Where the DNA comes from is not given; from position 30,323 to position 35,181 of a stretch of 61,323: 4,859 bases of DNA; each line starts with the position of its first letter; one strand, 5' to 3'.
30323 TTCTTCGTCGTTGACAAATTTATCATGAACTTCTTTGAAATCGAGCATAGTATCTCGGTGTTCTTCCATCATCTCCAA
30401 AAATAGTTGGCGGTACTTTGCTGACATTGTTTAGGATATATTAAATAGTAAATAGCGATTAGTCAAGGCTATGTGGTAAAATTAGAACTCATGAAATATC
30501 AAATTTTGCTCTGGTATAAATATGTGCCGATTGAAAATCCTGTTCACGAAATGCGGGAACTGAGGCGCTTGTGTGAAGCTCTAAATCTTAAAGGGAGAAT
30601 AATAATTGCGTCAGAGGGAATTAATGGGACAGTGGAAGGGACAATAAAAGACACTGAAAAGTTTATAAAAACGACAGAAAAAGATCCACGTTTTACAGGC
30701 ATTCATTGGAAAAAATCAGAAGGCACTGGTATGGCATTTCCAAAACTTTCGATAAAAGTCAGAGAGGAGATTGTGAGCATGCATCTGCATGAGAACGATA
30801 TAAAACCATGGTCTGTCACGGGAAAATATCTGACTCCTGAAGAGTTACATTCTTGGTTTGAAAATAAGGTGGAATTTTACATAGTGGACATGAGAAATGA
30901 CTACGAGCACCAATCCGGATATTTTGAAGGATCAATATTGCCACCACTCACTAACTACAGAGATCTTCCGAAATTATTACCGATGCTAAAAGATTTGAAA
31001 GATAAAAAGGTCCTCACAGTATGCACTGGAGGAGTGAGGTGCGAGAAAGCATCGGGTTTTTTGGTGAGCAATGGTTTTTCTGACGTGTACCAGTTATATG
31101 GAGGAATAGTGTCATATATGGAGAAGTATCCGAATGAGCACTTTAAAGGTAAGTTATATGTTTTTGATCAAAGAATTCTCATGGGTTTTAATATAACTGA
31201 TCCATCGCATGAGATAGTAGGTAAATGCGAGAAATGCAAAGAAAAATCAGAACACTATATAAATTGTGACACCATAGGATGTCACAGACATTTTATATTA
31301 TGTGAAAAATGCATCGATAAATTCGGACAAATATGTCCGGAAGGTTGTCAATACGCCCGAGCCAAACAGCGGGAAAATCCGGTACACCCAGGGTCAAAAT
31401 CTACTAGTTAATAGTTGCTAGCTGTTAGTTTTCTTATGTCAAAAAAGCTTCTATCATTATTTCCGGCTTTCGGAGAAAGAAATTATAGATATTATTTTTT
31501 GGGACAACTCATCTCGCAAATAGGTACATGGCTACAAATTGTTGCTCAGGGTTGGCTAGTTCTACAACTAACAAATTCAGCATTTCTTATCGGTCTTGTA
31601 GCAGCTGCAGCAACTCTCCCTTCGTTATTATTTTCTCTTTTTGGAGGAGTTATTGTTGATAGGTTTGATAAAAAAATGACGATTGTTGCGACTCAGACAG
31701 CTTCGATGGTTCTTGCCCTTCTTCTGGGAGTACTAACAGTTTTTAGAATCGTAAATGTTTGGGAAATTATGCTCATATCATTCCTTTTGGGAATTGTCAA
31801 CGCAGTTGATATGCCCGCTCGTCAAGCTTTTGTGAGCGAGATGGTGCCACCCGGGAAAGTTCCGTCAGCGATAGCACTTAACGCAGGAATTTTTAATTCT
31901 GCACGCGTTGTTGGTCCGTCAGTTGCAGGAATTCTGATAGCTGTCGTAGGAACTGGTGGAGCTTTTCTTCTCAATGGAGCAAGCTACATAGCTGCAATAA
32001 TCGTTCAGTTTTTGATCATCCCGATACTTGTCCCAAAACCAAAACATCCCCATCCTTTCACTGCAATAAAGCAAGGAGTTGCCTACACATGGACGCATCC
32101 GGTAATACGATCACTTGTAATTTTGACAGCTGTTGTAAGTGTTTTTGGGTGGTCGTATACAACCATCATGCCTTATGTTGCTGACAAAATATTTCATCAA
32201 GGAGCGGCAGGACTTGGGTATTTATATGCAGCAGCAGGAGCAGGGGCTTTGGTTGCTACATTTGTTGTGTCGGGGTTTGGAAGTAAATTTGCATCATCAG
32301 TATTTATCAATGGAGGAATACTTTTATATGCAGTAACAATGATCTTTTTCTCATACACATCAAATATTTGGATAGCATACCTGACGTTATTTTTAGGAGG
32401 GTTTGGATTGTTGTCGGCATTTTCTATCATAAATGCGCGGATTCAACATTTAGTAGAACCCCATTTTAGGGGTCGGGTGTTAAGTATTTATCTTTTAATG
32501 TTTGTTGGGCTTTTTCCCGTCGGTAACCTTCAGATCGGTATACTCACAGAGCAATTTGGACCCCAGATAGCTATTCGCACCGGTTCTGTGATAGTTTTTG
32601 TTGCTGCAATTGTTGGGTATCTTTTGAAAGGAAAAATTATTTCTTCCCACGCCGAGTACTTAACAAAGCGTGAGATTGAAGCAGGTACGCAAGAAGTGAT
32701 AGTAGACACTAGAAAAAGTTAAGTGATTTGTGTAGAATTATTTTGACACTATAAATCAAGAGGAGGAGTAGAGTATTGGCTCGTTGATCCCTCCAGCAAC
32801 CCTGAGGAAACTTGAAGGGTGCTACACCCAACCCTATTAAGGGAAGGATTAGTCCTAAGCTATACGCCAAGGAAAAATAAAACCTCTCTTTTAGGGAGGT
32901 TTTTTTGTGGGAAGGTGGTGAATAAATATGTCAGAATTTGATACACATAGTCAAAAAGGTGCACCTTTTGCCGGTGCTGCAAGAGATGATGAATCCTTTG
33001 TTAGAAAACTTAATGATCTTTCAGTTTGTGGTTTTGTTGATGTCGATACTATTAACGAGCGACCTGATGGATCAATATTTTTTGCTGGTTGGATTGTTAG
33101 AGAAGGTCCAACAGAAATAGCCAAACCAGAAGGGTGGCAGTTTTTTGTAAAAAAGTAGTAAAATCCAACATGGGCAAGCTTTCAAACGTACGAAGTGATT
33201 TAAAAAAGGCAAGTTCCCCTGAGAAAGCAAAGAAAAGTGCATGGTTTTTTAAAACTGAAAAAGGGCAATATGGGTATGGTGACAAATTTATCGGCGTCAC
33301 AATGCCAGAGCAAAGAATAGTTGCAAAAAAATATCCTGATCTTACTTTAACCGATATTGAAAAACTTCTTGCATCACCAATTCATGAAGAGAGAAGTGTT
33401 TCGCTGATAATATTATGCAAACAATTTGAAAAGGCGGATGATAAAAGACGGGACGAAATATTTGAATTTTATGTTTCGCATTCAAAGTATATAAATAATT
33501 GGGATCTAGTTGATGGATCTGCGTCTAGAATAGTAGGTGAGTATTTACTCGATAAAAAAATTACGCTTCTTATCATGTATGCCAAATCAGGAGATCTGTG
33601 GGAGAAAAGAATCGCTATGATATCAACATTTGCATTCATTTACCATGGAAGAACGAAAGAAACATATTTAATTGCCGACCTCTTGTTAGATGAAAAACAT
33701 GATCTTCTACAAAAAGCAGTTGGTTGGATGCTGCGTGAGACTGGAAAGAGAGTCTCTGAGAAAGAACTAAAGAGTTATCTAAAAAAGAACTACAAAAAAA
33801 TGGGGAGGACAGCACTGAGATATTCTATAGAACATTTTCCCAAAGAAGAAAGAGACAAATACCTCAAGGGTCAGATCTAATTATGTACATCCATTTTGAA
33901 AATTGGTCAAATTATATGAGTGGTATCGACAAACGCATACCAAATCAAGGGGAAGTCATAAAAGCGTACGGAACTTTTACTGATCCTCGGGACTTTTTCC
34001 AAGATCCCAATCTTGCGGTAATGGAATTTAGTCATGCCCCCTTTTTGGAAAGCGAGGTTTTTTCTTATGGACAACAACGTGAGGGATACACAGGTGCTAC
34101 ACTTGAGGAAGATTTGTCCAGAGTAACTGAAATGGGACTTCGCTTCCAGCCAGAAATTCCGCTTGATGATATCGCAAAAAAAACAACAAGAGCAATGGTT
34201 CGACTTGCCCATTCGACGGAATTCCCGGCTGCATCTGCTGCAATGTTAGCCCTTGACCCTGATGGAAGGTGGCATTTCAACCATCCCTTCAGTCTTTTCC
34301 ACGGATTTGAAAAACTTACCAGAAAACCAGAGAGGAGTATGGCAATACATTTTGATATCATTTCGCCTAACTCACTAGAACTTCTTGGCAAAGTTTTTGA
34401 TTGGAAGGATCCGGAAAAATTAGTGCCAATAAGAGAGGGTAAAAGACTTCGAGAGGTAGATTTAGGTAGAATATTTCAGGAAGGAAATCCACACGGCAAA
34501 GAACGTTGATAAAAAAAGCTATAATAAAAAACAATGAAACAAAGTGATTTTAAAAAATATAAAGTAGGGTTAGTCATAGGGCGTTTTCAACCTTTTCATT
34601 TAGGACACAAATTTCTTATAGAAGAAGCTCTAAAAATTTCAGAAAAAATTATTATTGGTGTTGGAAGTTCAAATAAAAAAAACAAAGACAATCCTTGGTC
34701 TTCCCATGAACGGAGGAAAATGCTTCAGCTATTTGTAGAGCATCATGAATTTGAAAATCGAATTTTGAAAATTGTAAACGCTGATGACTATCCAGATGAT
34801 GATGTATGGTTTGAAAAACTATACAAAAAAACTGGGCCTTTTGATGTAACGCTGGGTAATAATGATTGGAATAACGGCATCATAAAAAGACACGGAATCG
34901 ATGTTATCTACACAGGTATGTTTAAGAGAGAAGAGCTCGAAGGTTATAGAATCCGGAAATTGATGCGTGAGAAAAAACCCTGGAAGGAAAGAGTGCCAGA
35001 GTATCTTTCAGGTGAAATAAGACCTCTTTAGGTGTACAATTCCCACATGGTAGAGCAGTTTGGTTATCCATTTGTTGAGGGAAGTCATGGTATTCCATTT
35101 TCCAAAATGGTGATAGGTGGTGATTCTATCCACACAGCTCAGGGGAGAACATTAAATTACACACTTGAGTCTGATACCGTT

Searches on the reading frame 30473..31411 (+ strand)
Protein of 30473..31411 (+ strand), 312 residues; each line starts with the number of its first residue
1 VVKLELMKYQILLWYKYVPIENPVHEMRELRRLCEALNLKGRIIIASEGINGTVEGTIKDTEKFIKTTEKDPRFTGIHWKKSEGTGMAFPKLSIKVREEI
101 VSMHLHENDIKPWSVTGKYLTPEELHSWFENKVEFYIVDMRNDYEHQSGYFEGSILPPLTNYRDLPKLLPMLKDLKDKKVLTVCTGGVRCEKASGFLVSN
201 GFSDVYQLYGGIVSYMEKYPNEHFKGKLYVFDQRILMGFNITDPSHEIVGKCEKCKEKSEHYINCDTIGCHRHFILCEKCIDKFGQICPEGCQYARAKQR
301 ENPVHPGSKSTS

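Call 88: search_protein_families(library=pfam, proteins=[window:30473-31411:+], max_evalue=0.001)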
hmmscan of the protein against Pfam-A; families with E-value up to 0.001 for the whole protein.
window:30473-31411:+ (312 aa): 3 families
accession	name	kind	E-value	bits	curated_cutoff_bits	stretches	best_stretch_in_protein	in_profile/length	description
PF17773.7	UPF0176_N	-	3.9e-25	88.5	26.2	1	9-100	1-92/92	UPF0176 acylphosphatase like domain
PF12368.13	Rhodanese_C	-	2.3e-18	66.7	26.9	1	225-293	1-66/66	Rhodanase C-terminal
PF00581.25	Rhodanese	-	3e-09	37.7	22.2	1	121-217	1-101/102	Rhodanese-like domain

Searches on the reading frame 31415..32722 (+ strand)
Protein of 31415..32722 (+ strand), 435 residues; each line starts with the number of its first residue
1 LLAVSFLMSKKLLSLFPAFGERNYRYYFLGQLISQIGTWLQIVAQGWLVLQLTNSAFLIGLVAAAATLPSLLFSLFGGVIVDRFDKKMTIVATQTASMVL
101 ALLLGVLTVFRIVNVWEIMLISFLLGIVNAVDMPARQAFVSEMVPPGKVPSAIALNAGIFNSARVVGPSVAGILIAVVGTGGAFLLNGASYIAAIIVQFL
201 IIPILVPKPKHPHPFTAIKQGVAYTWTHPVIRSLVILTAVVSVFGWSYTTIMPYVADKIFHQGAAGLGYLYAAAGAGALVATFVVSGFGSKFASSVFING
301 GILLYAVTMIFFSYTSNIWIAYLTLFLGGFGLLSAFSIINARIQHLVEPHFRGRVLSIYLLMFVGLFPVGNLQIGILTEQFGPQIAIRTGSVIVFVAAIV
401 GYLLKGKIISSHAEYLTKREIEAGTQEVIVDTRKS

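Call 88: search_protein_families(library=pfam, proteins=[window:31415-32722:+], max_evalue=0.001)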
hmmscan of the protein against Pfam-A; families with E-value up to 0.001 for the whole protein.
window:31415-32722:+ (435 aa): 2 families
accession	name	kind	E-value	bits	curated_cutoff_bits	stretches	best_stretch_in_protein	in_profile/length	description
PF05977.19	MFS_3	-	1.8e-66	225.1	27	1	18-410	6-399/524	Transmembrane secretion effector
PF07690.21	MFS_1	-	1.4e-36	126.6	33.4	2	28-253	2-226/347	Major Facilitator Superfamily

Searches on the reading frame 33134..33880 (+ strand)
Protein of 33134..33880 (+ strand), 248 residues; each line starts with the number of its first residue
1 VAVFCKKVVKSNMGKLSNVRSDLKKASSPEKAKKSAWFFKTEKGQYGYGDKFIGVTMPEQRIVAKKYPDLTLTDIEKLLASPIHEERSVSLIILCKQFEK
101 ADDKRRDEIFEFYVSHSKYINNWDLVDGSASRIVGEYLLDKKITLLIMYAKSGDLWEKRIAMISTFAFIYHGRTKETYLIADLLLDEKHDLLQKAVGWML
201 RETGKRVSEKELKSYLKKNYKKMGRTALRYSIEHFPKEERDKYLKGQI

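Call 88: search_protein_families(library=pfam, proteins=[window:33134-33880:+], max_evalue=0.001)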
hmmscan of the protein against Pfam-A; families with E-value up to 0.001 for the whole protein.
window:33134-33880:+ (248 aa): 1 family
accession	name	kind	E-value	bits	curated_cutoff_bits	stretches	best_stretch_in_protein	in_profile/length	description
PF08713.17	DNA_alkylation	-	1.1e-53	182.5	21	1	19-235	1-213/213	DNA alkylation repair enzyme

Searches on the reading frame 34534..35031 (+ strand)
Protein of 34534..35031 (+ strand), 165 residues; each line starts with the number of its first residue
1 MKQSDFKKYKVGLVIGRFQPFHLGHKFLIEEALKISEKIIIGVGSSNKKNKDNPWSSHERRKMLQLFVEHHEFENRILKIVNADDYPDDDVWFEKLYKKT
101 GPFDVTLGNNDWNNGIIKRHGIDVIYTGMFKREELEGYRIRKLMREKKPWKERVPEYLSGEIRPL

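Call 88: search_protein_families(library=pfam, proteins=[window:34534-35031:+], max_evalue=0.001)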
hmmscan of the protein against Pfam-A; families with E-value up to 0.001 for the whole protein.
window:34534-35031:+ (165 aa): 1 family
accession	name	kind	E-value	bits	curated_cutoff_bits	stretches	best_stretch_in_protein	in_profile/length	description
PF01467.32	CTP_transf_like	-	1.5e-14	54.7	21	1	14-151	2-109/133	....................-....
